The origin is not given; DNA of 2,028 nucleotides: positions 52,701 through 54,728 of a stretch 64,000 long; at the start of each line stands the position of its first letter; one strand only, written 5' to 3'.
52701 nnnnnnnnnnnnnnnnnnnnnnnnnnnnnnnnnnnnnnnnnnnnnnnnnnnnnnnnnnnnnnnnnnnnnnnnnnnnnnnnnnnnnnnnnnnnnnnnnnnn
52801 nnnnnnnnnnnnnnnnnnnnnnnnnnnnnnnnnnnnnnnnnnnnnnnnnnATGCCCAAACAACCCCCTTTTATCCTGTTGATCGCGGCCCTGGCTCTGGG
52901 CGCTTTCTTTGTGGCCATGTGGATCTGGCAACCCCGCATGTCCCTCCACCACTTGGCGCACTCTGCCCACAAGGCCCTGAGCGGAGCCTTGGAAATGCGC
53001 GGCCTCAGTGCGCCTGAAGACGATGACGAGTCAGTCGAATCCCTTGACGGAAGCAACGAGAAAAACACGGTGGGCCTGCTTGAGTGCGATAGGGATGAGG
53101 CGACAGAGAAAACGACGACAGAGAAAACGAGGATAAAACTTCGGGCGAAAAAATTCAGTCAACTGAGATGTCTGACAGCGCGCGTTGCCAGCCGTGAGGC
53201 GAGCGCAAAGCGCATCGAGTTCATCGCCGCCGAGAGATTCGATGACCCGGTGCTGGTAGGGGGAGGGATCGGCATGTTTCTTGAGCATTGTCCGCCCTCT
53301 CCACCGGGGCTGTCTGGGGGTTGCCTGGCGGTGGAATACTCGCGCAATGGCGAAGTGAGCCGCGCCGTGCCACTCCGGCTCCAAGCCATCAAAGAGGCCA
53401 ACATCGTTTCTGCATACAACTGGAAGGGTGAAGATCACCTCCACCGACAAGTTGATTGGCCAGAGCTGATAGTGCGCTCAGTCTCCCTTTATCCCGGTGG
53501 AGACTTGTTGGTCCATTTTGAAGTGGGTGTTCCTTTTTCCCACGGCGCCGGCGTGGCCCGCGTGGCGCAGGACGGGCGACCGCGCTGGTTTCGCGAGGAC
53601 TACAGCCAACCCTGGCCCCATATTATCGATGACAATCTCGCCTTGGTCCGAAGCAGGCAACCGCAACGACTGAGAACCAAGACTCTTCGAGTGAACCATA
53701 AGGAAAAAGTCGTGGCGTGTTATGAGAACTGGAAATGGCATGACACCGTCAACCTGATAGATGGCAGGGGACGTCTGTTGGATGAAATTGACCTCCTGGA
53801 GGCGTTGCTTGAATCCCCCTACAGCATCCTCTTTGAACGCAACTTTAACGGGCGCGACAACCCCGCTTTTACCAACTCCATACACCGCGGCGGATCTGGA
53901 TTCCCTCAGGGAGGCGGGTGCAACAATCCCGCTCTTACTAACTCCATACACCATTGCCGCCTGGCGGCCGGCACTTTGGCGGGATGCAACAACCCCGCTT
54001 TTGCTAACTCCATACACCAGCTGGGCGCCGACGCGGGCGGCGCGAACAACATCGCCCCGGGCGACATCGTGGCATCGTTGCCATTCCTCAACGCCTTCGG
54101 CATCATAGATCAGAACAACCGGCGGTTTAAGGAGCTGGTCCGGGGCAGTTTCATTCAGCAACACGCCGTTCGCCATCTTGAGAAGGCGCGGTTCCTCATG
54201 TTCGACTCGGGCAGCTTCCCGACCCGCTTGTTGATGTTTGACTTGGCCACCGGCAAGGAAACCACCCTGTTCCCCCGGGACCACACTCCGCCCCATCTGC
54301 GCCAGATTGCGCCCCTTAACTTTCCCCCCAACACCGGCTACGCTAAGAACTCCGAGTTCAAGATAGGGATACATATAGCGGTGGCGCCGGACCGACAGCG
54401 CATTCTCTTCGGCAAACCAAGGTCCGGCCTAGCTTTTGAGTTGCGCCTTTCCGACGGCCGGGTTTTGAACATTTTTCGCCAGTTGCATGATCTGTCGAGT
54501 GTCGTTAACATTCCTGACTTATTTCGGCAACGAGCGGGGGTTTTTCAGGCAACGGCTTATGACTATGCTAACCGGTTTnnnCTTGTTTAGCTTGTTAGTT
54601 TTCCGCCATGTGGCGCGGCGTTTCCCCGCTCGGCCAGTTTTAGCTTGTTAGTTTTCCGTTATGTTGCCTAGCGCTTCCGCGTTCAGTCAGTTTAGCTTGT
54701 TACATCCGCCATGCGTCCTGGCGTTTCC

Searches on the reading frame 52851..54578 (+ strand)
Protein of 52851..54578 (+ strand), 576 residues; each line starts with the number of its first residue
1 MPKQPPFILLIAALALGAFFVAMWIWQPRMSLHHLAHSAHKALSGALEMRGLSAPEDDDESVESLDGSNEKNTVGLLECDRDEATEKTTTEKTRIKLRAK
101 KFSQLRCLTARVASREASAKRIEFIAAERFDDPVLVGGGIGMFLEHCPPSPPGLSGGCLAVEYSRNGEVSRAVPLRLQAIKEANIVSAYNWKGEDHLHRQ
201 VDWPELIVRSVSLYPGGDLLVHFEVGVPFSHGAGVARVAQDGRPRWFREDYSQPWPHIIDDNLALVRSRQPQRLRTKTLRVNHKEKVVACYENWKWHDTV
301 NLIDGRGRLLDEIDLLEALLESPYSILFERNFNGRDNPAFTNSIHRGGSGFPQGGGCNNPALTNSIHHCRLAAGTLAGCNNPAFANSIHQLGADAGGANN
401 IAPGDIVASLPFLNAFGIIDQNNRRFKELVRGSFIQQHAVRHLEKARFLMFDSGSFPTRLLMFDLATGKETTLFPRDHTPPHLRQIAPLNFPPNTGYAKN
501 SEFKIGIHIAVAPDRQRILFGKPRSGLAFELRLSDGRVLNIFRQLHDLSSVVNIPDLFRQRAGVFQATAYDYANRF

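Call 6: search_protein_families(library=pfam, proteins=[window:52851-54578:+], max_evalue=1)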
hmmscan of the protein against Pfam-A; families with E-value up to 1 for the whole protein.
window:52851-54578:+ (576 aa): 0 families

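Call 70: search_protein_families(library=ncbifam, proteins=[window:52851-54578:+], max_evalue=0.01)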
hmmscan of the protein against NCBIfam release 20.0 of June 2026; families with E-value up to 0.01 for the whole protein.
window:52851-54578:+ (576 aa): 0 families

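Call 74: predict_structure(alignment_id=A4)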
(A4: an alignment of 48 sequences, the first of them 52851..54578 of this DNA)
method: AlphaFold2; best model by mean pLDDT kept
length: 576 residues; sequences in the alignment: 48
mean_pLDDT: 76.4   pTM: 0.76
mean pLDDT of the five models: 76.4, 75.5, 74.5, 73.0, 72.8
residues with pLDDT >= 90: 230; 70-90: 152; 50-70: 92; < 50: 102
segments of 3 or more residues with pLDDT < 50: 30-32, 51-65, 67-69, 194-200, 291-293, 332-378, 489-503
pLDDT, mean of each block of 10 residues (from residue 1): 69 93 70 51 53 42 46 63 67 88 85 83 91 94 88 80 94 93 77 45 77 93 71 85 93 90 91 58 56 68 95 90 77 45 34 41 41 43 87 86 95 92 94 89 95 86 95 92 69 46 65 95 87 95 91 89 88 78
secondary structure, 60 per line:
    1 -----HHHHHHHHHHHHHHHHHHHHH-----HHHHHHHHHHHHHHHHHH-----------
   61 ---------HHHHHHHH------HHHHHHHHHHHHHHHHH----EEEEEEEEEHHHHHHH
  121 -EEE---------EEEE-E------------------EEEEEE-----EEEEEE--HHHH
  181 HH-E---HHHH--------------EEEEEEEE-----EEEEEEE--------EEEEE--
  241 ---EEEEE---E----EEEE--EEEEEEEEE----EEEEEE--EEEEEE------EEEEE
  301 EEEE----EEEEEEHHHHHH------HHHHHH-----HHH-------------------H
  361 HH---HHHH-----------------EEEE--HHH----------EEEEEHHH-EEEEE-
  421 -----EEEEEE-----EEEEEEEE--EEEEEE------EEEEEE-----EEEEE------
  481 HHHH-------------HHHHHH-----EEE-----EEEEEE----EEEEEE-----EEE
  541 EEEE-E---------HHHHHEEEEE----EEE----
elements in order: H6-26 H32-49 H70-77 H84-100 E105-113 H114-120 E122-124 E134-137 E158-163 E169-174 H177-182 H188-191 E206-213 E219-225 E234-238 E244-248 E257-260 E263-271 E276-281 E284-289 E296-304 E309-314 H315-320 H327-332 H366-369 E387-390 E406-410 E415-419 E426-431 E437-444 E447-452 E459-464 E470-474 H481-484 H498-503 E509-511 E517-522 E527-532 E538-544 H556-560 E561-565 E570-572

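Call 78: fold_search(model_id=the predicted structure, library=pdb)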
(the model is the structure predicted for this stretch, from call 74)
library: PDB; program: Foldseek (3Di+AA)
matches with E <= 10: 1218; with E <= 0.001: 124
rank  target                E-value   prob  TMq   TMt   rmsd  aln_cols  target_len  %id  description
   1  9kf6                  6.6e-09  1.00  0.37  0.45   8.5       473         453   14  Crystal structure of the reaction intermediate of Streptomyces sp. sulfotransferase Cpz4 involved in caprazamycins synth (released 2025-11-05)
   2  9kf4                  6.6e-09  1.00  0.38  0.46   8.6       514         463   13  Crystal structure of Streptomyces sp. sulfotransferase Cpz4 involved in Caprazamycins Synthesis (released 2025-11-05)
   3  8okv_A                5.5e-06  1.00  0.31  0.50   9.2       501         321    8  lipoprotein BT2095 from Bacteroides thetaiotamicron bound to cyanocobalamin CnCbl (released 2023-09-20)
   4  3no2                  9.6e-06  1.00  0.32  0.60   7.9       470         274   11  Crystal structure of a protein of unknown function (BACCAC_01654) from Bacteroides caccae at 1.35 A resolution (released 2010-07-28)
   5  3dsm                  9.6e-06  1.00  0.29  0.47   9.4       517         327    8  Crystal structure of the surface layer protein BACUNI_02894 from Bacteroides uniformis, Northeast Structural Genomics Co (released 2008-09-09)
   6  8okv_D                1.3e-05  1.00  0.31  0.50   9.0       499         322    8  lipoprotein BT2095 from Bacteroides thetaiotamicron bound to cyanocobalamin CnCbl (released 2023-09-20)
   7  8gg8_B                2.6e-05  1.00  0.28  0.45  11.3       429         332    9  CryoEM structure of beta-2-adrenergic receptor in complex with GTP-bound Gs heterotrimer (transition intermediate #14  (released 2024-03-06)
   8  8unz_B                2.7e-05  1.00  0.30  0.48  10.1       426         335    9  CryoEM structure of beta-2-adrenergic receptor in complex with GTP-bound Gs heterotrimer (Class O) (released 2024-03-06)
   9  8ge3_B                3.6e-05  1.00  0.29  0.47   7.5       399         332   10  CryoEM structure of beta-2-adrenergic receptor in complex with nucleotide-free Gs heterotrimer (#4 of 20) (released 2024-03-06)
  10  6g6m                  3.6e-05  1.00  0.27  0.43  12.5       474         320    9  Crystal structure of the computationally designed Tako8 protein in P42212 (released 2018-11-28)
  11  8bmy_A                4.0e-05  1.00  0.28  0.44  10.1       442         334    9  Bacteroides thetaiotaomicron surface lipoprotein bound to cyanocobalamin (released 2023-08-16)
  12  8ro0_T                4.0e-05  1.00  0.30  0.42  31.2       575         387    9  Structure of the C. elegans Intron Lariat Spliceosome primed for disassembly (ILS') (released 2024-08-07)
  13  8okv_B                4.3e-05  1.00  0.31  0.50   9.1       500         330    9  lipoprotein BT2095 from Bacteroides thetaiotamicron bound to cyanocobalamin CnCbl (released 2023-09-20)
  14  8ge4_B                5.0e-05  1.00  0.16  0.27   3.6       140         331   13  CryoEM structure of beta-2-adrenergic receptor in complex with nucleotide-free Gs heterotrimer (#5 of 20) (released 2024-03-06)
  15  8bmx_D                5.0e-05  1.00  0.28  0.43  11.1       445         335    9  Bacteroides thetaiotaomicron B12 TonB dependent transporter in complex with a surface lipoprotein (released 2023-09-20)
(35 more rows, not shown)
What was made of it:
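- On Pseudoenzyme (for B): Fold: calls 74, 78.
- B's model (pLDDT 76.4) also hits Cpz4 first, at 6.6e-9 (calls 74, 78).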
